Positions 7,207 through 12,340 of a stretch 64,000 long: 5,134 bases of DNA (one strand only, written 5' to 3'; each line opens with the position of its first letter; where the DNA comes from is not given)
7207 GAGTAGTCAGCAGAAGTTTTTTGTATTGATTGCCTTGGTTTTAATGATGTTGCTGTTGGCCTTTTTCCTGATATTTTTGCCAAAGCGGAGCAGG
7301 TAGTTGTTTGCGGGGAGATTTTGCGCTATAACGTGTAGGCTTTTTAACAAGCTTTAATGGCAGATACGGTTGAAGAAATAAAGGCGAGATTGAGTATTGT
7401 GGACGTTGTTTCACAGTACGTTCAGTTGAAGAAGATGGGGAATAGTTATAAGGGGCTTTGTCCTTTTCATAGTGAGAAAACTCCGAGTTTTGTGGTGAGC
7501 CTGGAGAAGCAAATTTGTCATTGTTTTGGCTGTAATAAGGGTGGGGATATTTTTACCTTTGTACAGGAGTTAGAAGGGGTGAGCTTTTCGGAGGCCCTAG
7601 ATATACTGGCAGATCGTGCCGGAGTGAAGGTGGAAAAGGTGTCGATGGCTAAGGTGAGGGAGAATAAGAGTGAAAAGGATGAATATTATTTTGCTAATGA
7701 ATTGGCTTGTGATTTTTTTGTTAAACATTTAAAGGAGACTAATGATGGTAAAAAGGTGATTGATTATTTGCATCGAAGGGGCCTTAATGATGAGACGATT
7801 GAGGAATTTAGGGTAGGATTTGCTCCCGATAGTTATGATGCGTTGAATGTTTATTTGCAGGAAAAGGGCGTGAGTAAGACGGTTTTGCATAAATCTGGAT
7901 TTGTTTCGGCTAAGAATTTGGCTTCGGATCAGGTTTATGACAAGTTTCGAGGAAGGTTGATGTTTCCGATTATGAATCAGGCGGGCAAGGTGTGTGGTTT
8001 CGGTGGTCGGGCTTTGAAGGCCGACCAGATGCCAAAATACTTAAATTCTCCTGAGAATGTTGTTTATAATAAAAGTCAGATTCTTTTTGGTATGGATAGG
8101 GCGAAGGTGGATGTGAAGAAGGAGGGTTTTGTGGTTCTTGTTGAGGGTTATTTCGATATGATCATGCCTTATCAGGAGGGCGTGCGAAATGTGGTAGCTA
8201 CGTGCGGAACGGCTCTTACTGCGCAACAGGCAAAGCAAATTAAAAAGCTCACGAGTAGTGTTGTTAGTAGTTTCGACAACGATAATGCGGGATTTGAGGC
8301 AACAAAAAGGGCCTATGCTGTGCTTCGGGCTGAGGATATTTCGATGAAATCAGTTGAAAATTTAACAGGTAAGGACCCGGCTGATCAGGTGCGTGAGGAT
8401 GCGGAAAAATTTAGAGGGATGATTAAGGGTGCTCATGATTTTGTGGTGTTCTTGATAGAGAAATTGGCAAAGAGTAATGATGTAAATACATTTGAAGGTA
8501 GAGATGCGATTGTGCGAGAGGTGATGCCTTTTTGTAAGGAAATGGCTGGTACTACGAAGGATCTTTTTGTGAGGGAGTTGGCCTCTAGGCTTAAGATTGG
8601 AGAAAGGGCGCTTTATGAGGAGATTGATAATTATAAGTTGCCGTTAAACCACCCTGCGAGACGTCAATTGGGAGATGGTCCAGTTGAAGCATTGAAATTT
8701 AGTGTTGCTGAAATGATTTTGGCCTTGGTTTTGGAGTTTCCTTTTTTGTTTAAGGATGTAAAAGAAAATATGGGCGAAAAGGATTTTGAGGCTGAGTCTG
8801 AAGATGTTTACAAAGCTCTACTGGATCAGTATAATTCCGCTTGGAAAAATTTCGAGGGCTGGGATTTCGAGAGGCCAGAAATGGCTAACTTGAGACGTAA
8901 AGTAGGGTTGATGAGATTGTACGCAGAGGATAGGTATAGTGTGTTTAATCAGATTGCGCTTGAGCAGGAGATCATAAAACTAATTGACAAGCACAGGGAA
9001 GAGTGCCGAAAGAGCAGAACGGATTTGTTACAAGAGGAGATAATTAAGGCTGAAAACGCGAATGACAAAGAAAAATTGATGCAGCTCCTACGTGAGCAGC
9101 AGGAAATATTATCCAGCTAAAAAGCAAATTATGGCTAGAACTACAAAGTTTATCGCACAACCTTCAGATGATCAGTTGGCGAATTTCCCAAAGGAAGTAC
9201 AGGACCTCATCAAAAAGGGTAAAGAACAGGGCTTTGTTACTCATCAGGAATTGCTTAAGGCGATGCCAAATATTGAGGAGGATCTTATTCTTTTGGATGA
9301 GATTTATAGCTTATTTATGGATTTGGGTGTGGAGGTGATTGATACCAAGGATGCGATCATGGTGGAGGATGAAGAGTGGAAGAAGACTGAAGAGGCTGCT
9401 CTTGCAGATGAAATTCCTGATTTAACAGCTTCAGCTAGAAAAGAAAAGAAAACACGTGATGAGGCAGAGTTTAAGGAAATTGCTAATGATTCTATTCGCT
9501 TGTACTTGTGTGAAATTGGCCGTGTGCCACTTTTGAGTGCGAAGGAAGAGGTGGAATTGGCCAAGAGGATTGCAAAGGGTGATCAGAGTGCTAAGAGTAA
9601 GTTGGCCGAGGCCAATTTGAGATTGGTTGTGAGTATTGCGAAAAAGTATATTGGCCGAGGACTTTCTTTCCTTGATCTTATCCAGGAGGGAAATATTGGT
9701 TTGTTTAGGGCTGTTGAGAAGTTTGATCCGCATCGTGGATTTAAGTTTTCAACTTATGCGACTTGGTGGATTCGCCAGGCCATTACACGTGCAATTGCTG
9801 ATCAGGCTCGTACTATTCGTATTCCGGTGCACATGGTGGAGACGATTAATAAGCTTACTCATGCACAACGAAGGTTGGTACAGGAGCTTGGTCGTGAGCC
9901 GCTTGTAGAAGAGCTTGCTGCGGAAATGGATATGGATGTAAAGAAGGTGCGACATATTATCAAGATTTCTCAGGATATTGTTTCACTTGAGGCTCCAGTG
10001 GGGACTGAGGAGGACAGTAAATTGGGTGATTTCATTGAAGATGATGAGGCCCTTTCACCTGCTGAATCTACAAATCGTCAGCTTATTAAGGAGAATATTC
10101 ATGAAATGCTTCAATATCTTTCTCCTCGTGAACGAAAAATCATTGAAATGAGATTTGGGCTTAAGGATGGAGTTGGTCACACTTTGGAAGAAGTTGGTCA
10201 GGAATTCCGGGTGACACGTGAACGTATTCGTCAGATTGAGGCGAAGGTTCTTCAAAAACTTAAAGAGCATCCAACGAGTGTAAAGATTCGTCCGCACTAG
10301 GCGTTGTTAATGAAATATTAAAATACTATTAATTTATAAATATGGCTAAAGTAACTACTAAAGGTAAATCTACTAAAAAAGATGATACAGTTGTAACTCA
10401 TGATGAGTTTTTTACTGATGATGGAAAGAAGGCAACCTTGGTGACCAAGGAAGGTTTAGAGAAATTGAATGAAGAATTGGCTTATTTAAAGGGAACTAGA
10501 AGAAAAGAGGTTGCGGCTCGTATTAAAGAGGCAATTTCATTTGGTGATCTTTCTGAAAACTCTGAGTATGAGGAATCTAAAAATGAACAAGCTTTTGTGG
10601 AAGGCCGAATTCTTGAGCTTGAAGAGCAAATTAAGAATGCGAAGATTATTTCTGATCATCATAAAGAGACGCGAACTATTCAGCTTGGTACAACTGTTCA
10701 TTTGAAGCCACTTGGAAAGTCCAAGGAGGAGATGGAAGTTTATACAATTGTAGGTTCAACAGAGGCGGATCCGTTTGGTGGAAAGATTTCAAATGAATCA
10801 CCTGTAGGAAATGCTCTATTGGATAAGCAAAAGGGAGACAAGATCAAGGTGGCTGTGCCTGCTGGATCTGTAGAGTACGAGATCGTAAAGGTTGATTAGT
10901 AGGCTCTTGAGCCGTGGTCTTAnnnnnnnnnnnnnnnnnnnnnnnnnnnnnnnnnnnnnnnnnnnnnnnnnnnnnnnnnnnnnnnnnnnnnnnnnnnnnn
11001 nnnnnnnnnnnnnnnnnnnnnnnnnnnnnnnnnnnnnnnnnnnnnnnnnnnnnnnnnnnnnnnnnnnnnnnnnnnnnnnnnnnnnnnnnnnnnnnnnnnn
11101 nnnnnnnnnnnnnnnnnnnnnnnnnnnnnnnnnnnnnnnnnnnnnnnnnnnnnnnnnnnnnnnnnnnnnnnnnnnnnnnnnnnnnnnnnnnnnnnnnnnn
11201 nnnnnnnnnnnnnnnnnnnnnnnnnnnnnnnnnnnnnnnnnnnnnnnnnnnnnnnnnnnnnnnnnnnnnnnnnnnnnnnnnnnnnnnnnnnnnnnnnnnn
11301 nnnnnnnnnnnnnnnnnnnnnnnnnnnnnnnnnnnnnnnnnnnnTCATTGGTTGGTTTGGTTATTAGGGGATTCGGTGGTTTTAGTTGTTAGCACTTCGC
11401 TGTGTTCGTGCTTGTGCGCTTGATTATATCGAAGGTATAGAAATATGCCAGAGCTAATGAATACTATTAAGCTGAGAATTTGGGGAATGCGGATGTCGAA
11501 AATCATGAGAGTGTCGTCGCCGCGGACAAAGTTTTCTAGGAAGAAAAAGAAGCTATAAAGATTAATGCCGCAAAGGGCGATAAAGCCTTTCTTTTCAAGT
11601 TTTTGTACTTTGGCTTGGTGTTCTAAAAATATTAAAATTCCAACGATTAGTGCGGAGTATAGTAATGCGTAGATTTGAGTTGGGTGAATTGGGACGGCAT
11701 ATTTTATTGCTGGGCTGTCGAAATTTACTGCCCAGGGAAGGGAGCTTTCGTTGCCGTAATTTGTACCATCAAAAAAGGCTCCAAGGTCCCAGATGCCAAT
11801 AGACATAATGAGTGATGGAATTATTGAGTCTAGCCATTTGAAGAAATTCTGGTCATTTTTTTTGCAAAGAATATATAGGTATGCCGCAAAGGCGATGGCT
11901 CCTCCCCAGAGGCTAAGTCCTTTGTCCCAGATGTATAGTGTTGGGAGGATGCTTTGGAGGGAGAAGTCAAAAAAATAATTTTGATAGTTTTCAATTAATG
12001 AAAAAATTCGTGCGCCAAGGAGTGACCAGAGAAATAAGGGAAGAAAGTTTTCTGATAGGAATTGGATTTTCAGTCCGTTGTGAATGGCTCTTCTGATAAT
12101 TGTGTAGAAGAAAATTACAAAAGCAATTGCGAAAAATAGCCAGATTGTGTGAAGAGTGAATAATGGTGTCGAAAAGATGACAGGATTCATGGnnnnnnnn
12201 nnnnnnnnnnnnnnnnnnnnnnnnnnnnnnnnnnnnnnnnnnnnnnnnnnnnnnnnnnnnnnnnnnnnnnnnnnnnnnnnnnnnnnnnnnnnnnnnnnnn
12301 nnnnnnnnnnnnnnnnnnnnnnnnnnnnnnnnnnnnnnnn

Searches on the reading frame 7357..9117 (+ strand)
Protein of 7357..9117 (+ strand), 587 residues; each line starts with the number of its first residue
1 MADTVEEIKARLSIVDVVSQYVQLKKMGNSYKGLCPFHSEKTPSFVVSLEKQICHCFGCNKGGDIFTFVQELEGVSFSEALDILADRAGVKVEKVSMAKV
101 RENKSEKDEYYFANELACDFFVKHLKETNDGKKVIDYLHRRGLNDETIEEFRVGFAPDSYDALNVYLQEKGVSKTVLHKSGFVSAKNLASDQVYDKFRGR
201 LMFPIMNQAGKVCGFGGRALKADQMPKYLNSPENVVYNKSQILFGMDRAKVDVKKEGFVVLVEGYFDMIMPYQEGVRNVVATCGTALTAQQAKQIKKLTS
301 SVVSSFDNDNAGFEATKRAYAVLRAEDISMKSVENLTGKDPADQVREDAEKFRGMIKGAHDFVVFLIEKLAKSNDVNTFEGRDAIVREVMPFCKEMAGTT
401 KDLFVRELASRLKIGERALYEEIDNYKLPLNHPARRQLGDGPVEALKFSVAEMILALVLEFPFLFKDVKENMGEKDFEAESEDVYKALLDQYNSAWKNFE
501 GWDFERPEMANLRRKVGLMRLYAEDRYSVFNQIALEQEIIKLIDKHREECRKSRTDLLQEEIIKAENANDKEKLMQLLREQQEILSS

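Call 96: search_protein_families(library=pfam, proteins=[window:7357-9117:+], max_evalue=0.0001)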
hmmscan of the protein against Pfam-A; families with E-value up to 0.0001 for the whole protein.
window:7357-9117:+ (587 aa): 7 families
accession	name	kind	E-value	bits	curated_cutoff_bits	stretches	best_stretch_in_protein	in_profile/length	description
PF08275.17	DNAG_N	-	7.7e-40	136.4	26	1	121-250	2-128/128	DNA primase catalytic core, N-terminal domain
PF01807.25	Zn_ribbon_DnaG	-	1.4e-35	121.5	24.9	1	3-94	4-95/98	CHC2 zinc finger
PF13155.12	Toprim_2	-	2.3e-18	66.8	22.1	1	260-344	1-87/88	Toprim-like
PF13662.12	Toprim_4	-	2.1e-12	47.6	25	1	259-331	3-82/85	Toprim domain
PF01751.28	Toprim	-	1.6e-07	31.8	23.1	1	259-324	2-81/96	Toprim domain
PF13362.12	Toprim_3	-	1.5e-05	25.8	27.2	1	259-347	2-91/95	Toprim domain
PF10410.14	DnaB_bind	-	3.2e-05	24.5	20.6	1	365-416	3-55/56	DnaB-helicase binding domain of primase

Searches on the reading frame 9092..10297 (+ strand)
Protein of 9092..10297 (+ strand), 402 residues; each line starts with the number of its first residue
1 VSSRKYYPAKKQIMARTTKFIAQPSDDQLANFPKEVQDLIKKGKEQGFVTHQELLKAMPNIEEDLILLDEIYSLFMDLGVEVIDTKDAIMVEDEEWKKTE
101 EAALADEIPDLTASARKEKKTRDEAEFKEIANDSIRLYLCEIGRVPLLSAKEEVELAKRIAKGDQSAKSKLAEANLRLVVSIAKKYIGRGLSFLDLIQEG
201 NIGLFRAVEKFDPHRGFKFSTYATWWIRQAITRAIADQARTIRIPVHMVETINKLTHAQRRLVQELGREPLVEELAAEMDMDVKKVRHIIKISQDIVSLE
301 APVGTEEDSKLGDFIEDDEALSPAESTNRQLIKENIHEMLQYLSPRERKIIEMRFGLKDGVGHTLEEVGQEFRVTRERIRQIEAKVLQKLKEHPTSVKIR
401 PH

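Call 96: search_protein_families(library=pfam, proteins=[window:9092-10297:+], max_evalue=0.0001)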
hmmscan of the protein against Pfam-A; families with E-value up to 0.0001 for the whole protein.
window:9092-10297:+ (402 aa): 5 families
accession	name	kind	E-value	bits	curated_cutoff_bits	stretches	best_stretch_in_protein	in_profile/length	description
PF04539.22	Sigma70_r3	-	2.2e-27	95.4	25.3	1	250-326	1-77/78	Sigma-70 region 3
PF04542.20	Sigma70_r2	-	1.8e-24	85.8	24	1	171-241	1-71/71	Sigma-70 region 2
PF00140.25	Sigma70_r1_2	-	1.4e-16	60.6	22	1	133-165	1-33/34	Sigma-70 factor, region 1.2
PF04545.22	Sigma70_r4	-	2.5e-16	59.4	24.1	1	340-392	2-50/50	Sigma-70, region 4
PF03979.19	Sigma70_r1_1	-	4.2e-13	49.5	22.5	1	34-101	5-75/81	Sigma-70 factor, region 1.1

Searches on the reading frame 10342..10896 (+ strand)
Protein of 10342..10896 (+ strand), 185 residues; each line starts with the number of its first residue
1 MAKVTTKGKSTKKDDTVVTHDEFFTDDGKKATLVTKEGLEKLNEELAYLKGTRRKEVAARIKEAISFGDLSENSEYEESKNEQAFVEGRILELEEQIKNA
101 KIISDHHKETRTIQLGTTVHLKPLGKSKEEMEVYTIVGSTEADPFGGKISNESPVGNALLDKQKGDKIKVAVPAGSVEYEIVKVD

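Call 96: search_protein_families(library=pfam, proteins=[window:10342-10896:+], max_evalue=0.0001)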
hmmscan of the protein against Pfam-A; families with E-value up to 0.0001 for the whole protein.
window:10342-10896:+ (185 aa): 2 families
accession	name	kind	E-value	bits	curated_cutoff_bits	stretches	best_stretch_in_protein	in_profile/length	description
PF03449.20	GreA_GreB_N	-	1.4e-27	96.2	24.5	1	33-102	2-71/71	Transcription elongation factor, N-terminal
PF01272.25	GreA_GreB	-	5.3e-22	78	26.9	1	111-184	4-75/77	Transcription elongation factor, GreA/GreB, C-term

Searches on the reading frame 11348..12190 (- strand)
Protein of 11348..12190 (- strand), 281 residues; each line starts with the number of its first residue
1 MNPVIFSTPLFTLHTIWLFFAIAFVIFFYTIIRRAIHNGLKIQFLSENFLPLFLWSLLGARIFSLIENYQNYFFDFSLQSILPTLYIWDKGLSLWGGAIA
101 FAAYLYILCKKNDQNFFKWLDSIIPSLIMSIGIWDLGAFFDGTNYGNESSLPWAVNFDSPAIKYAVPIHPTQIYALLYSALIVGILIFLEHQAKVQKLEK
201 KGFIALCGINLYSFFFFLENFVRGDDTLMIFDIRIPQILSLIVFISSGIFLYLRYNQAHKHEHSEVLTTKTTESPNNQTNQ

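Call 97: search_protein_families(library=pfam, proteins=[window:11348-12190:-], max_evalue=0.0001)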
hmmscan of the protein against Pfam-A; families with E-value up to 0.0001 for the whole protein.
window:11348-12190:- (281 aa): 1 family
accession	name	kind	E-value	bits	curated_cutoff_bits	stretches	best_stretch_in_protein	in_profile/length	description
PF01790.23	LGT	-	6.3e-37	127.6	24.9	1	3-251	1-238/240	Prolipoprotein diacylglyceryl transferase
